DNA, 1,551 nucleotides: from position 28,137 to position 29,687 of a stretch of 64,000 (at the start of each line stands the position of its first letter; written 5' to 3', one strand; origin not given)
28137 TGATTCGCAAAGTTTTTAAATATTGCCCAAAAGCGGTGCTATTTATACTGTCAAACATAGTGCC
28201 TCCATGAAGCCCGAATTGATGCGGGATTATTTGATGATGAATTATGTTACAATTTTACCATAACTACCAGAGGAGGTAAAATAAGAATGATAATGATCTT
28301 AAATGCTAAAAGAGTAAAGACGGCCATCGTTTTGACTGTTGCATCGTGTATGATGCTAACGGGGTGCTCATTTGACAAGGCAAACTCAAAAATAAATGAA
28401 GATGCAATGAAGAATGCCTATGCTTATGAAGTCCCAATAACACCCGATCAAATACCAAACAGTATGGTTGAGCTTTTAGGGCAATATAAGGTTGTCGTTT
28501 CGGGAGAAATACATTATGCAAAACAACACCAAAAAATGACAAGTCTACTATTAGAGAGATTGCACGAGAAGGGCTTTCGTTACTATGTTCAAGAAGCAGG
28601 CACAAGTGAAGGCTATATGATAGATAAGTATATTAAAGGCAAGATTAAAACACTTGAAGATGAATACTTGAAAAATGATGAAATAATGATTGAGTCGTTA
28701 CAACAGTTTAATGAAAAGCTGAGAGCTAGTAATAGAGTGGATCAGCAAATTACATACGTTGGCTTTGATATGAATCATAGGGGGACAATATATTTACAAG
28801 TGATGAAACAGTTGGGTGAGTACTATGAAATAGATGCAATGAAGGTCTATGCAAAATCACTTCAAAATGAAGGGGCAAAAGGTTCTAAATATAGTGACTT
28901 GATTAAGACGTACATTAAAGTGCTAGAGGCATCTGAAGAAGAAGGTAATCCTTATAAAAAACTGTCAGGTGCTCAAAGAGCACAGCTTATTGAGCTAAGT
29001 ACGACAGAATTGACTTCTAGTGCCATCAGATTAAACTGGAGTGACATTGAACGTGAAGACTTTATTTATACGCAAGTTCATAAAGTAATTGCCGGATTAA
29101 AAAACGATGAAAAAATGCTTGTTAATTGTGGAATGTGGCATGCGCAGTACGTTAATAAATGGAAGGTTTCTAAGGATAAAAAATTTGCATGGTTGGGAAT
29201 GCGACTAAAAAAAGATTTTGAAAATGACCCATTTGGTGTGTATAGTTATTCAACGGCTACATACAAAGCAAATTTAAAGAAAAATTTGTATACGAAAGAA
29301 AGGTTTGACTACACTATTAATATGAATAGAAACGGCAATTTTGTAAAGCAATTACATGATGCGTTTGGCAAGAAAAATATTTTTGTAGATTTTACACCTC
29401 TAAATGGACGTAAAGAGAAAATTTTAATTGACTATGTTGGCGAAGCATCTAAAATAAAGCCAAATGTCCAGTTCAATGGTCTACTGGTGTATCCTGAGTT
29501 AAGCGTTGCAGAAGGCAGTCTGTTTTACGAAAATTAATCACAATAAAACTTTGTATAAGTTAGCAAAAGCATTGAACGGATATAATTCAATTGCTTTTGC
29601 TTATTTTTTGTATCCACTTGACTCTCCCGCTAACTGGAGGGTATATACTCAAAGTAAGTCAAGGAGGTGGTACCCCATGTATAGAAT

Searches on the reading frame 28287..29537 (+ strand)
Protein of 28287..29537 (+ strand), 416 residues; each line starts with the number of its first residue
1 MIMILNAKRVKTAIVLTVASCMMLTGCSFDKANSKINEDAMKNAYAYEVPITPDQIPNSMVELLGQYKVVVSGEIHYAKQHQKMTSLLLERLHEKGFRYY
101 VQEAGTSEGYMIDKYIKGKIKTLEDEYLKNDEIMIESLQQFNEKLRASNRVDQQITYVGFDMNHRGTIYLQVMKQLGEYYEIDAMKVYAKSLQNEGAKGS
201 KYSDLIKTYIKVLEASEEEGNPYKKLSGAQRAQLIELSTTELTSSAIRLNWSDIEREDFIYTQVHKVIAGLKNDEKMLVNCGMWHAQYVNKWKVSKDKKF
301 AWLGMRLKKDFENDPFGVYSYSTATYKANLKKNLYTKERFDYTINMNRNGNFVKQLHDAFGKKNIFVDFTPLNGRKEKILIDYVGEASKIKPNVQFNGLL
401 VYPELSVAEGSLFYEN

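Call 28: search_protein_families(library=pfam, proteins=[window:28287-29537:+], max_evalue=0.00001)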
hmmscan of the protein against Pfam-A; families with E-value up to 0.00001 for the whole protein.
window:28287-29537:+ (416 aa): 0 families

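Call 73: search_protein_families(library=pfam, proteins=[window:28287-29537:+], max_evalue=0.01)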
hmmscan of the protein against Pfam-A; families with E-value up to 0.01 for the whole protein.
window:28287-29537:+ (416 aa): 1 family
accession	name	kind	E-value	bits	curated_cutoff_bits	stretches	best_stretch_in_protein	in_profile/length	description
PF05139.19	Erythro_esteras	-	7.9e-05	22.9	26.4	1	94-378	3-315/358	Erythromycin esterase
